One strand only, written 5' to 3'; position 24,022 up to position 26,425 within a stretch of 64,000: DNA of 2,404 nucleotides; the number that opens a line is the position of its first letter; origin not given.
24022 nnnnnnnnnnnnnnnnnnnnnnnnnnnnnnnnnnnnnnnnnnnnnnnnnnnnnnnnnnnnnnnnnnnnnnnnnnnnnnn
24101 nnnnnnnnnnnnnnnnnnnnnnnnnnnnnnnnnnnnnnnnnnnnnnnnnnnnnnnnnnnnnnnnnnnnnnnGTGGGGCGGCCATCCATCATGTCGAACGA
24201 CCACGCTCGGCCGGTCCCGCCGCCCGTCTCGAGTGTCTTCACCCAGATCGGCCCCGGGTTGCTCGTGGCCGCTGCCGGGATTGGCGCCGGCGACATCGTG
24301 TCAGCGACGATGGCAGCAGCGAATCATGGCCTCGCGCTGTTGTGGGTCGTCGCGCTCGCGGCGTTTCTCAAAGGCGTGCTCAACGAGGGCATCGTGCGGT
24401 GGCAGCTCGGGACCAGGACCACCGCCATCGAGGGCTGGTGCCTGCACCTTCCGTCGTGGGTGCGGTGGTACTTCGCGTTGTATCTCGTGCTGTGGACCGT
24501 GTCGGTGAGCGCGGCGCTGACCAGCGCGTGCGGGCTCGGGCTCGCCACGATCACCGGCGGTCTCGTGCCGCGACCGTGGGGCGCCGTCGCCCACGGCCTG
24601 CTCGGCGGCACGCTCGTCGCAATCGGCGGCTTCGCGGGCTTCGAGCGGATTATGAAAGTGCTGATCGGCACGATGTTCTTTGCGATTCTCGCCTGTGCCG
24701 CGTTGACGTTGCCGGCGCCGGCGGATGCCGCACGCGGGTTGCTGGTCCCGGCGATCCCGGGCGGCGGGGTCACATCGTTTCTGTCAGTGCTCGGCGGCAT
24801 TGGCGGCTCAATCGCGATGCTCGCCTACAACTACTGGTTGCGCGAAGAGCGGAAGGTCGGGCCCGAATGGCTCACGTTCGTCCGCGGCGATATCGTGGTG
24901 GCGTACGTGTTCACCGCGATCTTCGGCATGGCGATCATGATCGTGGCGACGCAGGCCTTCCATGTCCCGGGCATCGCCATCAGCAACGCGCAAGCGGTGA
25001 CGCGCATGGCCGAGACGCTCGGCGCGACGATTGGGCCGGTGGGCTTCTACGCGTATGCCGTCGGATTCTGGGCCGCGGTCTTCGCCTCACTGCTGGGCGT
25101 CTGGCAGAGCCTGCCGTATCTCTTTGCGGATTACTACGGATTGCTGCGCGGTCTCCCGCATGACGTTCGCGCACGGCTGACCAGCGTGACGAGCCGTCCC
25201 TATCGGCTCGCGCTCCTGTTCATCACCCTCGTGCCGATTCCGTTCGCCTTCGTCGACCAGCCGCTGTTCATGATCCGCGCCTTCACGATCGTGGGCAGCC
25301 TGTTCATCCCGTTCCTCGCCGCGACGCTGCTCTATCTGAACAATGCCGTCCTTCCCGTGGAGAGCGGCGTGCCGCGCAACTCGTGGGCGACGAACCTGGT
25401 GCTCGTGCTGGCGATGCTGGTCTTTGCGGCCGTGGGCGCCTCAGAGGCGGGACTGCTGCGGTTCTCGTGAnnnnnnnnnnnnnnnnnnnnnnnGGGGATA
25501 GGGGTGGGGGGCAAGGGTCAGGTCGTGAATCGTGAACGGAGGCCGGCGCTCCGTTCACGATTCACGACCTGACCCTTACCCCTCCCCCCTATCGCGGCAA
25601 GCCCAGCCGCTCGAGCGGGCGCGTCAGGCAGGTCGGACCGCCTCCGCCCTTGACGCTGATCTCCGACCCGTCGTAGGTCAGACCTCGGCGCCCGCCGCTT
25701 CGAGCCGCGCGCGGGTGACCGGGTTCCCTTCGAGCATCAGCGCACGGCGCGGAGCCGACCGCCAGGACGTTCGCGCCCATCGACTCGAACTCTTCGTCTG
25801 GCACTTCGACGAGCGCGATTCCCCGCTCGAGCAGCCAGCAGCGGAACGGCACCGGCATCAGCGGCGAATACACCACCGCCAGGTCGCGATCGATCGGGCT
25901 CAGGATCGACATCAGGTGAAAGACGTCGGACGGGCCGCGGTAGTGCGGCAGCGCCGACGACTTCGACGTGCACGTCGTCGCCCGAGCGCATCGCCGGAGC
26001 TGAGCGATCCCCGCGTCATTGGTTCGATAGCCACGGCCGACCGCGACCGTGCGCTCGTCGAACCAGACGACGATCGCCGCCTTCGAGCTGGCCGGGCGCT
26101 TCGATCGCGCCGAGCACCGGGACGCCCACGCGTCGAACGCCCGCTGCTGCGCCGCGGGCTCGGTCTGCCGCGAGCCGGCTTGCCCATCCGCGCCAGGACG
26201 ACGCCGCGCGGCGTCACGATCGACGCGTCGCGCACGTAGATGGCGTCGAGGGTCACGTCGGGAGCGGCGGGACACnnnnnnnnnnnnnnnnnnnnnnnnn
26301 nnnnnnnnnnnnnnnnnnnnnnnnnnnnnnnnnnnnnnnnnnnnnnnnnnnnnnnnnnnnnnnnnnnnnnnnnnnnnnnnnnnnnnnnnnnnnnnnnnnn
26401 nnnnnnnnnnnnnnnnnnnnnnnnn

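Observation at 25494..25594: Roughly 100-nt near-perfect palindrome between convergent mntH and amidinotransferase-like gene, sharing an exact 21-mer with a hairpin 8 kb away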

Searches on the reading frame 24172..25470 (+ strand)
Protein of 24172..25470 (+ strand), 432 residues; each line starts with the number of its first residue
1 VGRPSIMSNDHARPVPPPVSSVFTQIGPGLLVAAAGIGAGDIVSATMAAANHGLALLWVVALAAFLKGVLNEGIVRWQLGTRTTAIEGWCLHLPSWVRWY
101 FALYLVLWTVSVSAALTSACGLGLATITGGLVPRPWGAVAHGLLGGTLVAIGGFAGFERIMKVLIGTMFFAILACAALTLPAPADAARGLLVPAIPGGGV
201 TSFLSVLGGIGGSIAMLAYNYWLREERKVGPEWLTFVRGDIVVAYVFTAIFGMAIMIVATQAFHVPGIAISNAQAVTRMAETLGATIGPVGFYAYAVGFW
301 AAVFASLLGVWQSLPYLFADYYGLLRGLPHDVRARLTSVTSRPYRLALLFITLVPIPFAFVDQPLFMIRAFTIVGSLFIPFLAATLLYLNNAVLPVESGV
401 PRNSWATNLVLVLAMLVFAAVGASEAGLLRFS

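Call 7: search_protein_families(library=pfam, proteins=[window:24172-25470:+], max_evalue=0.01)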
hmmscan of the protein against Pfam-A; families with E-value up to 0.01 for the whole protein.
window:24172-25470:+ (432 aa): 1 family
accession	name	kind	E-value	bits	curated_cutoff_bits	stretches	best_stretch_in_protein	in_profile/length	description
PF01566.24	Nramp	-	1.2e-26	94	29.8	1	45-391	4-345/357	Natural resistance-associated macrophage protein-like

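Call 50: find_homologous_proteins(query=window:24172-25470:+, max_evalue=1e-30)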
Query window:24172-25470:+ (432 aa): 2046 proteins with E <= 1e-30 among 8000 candidates; the best 120 are listed.
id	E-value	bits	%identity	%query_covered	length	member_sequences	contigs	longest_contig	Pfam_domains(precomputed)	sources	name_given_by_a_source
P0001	2.9e-266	902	98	99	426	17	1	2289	PF01566.26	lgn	-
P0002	2.3e-240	816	89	99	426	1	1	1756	PF01566.26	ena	-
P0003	2.7e-232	790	85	99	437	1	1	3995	PF01566.26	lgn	-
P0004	5.0e-213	726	79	99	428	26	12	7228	PF01566.26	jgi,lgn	jgi:Mn2+/Fe2+ NRAMP family transporter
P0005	1.0e-211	722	83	94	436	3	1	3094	PF01566.26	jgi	jgi:Mn2+/Fe2+ NRAMP family transporter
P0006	5.7e-211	720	82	95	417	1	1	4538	PF01566.26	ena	-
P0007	9.3e-211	719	80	98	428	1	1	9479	PF01566.26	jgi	jgi:Mn2+/Fe2+ NRAMP family transporter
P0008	3.8e-210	717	77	98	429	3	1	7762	PF01566.26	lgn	-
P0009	8.6e-207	706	78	98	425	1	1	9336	PF01566.26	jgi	jgi:Mn2+/Fe2+ NRAMP family transporter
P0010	5.6e-206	703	78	95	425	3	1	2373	PF01566.26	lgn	-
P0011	2.5e-205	701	80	94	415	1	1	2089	PF01566.26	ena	-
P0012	6.0e-205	700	76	99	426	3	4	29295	PF01566.26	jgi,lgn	jgi:Mn2+/Fe2+ NRAMP family transporter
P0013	1.9e-204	698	80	94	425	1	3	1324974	PF01566.26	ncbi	ncbi:MAG: Nramp family divalent metal transporter [Vicinamibacterales bacterium]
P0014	4.9e-204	697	76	98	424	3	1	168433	PF01566.26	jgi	jgi:Mn2+/Fe2+ NRAMP family transporter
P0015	1.0e-203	696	78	95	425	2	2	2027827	PF01566.26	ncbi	ncbi:MAG: Nramp family divalent metal transporter [Vicinamibacterales bacterium]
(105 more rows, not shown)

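Call 51: find_encoding_contigs(protein=P0001, flank=3000, max_places=3)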
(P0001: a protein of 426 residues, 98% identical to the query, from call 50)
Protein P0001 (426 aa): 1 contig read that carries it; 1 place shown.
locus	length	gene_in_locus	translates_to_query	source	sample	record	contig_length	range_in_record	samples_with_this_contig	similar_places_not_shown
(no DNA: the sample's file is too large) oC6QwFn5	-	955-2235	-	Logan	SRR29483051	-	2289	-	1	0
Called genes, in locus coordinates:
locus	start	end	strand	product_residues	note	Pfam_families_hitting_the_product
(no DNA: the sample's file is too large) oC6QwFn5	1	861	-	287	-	?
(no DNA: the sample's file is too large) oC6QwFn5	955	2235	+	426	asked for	PF01566:Nramp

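Call 52: find_encoding_contigs(protein=P0003, flank=3000, max_places=3)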
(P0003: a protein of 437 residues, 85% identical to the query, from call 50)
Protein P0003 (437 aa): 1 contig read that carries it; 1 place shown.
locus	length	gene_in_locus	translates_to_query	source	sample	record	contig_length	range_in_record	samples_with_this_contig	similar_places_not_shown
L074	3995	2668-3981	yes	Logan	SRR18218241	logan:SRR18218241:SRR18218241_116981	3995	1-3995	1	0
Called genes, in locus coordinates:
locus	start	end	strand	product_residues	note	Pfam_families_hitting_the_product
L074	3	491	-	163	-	?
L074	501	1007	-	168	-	PF01252:Peptidase_A8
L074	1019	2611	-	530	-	PF02776:TPP_enzyme_N, PF00205:TPP_enzyme_M, PF02775:TPP_enzyme_C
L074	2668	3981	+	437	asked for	PF01566:Nramp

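Call 53: find_encoding_contigs(protein=P0013, flank=3000, max_places=3)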
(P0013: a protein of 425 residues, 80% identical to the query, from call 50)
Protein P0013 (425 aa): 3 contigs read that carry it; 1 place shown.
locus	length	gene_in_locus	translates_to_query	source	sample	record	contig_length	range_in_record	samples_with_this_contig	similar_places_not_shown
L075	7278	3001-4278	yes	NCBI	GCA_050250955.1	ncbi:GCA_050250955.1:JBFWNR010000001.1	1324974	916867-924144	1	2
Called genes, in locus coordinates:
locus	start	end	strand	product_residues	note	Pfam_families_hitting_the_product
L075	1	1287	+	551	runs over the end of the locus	PF01979:Amidohydro_1 (faint), PF07969:Amidohydro_3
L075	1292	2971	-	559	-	PF02776:TPP_enzyme_N, PF00205:TPP_enzyme_M, PF02775:TPP_enzyme_C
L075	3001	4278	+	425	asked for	PF01566:Nramp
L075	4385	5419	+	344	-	PF00850:Hist_deacetyl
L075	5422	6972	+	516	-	PF00501:AMP-binding, PF13193:AMP-binding_C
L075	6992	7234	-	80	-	-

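Call 56: find_encoding_contigs(protein=P0004, flank=3000, max_places=6)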
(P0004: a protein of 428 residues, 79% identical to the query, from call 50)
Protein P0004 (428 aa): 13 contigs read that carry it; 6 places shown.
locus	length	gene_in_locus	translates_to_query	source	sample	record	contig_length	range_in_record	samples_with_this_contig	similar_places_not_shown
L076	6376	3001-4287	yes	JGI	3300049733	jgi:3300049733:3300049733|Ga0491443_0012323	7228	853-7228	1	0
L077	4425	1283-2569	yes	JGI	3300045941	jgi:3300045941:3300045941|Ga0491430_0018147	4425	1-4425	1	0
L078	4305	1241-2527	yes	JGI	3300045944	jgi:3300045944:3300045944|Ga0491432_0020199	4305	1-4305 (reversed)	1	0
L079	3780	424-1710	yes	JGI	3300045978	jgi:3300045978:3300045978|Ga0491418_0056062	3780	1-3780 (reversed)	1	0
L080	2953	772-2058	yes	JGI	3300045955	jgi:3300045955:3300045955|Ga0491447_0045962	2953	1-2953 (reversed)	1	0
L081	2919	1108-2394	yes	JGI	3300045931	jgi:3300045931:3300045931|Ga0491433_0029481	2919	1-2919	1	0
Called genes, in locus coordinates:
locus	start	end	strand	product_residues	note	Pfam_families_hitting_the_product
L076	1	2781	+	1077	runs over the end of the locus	PF00873:ACR_tran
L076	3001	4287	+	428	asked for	PF01566:Nramp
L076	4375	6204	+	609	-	PF01011:PQQ, PF13360:PQQ_2, PF13570:Beta-prop_ACSF4 (faint), PF25293:Beta-prop_EMC1_N (faint), PF13360:PQQ_2 (weak), PF01011:PQQ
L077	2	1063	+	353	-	?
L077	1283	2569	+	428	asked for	PF01566:Nramp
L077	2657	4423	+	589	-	?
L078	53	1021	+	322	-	PF00873:ACR_tran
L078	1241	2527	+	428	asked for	PF01566:Nramp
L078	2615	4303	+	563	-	?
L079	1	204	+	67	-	?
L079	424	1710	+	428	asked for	PF01566:Nramp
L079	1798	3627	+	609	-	PF01011:PQQ, PF13360:PQQ_2, PF13570:Beta-prop_ACSF4 (faint), PF13360:PQQ_2 (weak), PF01011:PQQ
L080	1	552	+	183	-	?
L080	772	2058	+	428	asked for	PF01566:Nramp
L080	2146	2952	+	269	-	?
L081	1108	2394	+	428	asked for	PF01566:Nramp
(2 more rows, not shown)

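Call 57: find_encoding_contigs(protein=P0007, flank=3000, max_places=3)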
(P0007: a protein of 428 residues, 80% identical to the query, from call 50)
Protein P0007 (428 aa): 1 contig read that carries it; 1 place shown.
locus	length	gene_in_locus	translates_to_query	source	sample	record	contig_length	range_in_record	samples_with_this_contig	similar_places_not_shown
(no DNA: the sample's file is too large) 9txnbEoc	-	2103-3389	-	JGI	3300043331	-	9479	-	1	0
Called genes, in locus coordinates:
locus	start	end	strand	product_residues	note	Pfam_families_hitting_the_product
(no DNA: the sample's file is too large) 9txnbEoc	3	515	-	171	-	?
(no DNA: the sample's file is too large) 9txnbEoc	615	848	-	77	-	-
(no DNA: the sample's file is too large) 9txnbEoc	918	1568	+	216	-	PF00903:Glyoxalase, PF22677:Ble-like_N (weak)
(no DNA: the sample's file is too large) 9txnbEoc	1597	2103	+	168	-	-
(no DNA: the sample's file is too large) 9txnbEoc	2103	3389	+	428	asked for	PF01566:Nramp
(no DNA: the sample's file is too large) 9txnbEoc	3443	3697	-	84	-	PF13490:zf-HC2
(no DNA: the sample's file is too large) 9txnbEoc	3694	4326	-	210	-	PF04542:Sigma70_r2, PF08281:Sigma70_r4_2, PF04545:Sigma70_r4 (weak)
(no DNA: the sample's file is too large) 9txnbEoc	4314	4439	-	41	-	-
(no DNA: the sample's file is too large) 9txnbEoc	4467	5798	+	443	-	PF02321:OEP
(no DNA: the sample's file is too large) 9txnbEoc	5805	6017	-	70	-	-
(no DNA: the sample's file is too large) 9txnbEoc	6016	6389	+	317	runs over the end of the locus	PF25919:BSH_CusB (weak), PF25893:HH_CzcB (weak), PF25989:YknX_C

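Call 71: find_encoding_contigs(protein=P0002, flank=3000, max_places=2)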
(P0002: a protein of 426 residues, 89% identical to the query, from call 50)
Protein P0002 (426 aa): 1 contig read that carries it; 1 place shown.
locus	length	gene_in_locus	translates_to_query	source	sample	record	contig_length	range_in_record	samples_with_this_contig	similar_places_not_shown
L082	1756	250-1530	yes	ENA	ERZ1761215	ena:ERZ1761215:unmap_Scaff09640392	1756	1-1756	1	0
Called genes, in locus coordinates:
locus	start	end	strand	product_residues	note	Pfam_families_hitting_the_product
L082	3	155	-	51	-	?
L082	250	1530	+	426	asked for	PF01566:Nramp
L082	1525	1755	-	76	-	?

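Call 72: find_encoding_contigs(protein=P0006, flank=3000, max_places=2)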
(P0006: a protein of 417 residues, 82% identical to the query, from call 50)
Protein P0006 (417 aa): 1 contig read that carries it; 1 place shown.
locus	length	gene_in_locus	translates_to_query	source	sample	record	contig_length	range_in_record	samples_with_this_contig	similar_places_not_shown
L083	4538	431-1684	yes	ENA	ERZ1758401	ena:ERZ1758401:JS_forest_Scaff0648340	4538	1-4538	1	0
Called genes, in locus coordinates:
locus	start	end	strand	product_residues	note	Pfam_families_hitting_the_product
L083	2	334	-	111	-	?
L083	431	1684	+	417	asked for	PF01566:Nramp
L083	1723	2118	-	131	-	-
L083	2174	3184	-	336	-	PF00941:FAD_binding_5, PF03450:CO_deh_flav_C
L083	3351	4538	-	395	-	?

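Call 73: find_encoding_contigs(protein=P0005, flank=3000, max_places=2)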
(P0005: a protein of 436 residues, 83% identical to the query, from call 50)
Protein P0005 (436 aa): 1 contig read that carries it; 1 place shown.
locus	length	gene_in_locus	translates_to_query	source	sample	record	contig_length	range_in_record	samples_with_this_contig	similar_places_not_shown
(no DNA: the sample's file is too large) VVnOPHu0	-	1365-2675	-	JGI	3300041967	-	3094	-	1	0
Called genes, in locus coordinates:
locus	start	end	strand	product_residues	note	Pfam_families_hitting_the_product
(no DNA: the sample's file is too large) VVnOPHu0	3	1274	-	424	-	?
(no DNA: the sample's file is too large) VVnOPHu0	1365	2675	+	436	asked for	PF01566:Nramp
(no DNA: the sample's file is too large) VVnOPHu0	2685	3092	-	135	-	?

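Call 92: list_cluster_members(proteins=[window:24190-25467:+, P0001])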
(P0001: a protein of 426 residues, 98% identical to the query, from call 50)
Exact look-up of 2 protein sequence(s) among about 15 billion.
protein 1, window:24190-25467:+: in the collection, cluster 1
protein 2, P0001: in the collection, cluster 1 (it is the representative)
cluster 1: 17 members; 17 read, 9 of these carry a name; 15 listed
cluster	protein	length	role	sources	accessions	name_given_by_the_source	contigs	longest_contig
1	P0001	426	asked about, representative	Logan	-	-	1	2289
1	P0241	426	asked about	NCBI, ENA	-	-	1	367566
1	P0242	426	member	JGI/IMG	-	Mn2+/Fe2+ NRAMP family transporter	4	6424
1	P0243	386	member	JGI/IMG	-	Mn2+/Fe2+ NRAMP family transporter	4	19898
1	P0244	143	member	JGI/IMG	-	hypothetical protein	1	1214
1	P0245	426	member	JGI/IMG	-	Mn2+/Fe2+ NRAMP family transporter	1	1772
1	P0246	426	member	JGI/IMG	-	Mn2+/Fe2+ NRAMP family transporter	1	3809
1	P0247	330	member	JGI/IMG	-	Mn2+/Fe2+ NRAMP family transporter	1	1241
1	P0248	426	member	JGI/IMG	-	Mn2+/Fe2+ NRAMP family transporter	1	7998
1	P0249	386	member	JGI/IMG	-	Mn2+/Fe2+ NRAMP family transporter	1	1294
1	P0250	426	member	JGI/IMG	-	Mn2+/Fe2+ NRAMP family transporter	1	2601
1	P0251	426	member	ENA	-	-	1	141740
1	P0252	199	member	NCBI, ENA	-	-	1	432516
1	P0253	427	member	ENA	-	-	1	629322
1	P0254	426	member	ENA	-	-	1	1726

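Call 93: find_encoding_contigs(protein=P0242, flank=3000, max_places=6)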
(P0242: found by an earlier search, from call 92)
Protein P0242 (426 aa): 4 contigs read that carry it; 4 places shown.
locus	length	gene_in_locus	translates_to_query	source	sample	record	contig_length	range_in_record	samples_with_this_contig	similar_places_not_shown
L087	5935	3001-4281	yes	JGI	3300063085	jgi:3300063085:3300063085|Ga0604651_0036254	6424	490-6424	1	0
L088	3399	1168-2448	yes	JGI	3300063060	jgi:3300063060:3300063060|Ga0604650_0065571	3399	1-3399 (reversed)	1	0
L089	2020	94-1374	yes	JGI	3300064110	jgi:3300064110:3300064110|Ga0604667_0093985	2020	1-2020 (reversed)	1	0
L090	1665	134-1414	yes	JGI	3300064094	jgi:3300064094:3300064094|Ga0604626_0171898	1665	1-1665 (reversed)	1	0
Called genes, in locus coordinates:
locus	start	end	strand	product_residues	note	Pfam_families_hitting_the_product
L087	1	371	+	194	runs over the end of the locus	PF05685:Uma2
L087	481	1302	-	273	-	PF03437:BtpA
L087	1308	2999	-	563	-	PF02776:TPP_enzyme_N, PF00205:TPP_enzyme_M, PF02775:TPP_enzyme_C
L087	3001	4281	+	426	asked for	PF01566:Nramp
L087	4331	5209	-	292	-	PF19420:DDAH_eukar, PF02274:ADI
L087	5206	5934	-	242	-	?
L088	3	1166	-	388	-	?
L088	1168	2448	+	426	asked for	PF01566:Nramp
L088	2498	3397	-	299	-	?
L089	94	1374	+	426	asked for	PF01566:Nramp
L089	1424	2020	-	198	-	?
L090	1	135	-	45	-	?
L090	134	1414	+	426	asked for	PF01566:Nramp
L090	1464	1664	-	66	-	?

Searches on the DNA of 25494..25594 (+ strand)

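Call 87: search_dna_similar(query=window:25494-25594:+, collection=plasmids, mode=distant, max_evalue=0.01, max_rows=10)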
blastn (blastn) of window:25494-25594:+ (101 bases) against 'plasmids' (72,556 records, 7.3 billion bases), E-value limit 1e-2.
No match.

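Call 88: search_dna_similar(query=window:25494-25594:+, collection=phages, mode=distant, max_evalue=0.01, max_rows=10)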
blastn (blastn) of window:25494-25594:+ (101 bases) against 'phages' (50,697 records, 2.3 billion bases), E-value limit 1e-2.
No match.

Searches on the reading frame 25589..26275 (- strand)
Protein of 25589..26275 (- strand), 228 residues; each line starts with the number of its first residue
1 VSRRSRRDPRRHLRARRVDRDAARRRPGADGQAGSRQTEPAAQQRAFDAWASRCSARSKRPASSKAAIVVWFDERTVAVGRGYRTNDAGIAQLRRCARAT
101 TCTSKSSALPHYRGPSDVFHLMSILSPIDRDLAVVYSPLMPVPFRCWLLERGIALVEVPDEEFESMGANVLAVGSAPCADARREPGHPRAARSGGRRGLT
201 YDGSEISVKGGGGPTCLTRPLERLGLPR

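Call 7: search_protein_families(library=pfam, proteins=[window:25589-26275:-], max_evalue=0.01)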
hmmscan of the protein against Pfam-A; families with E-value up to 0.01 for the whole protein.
window:25589-26275:- (228 aa): 1 family
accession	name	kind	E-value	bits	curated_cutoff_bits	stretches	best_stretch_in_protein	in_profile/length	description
PF02274.22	ADI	-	0.00084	18.9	22.8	0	69-140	191-261/377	Arginine deiminase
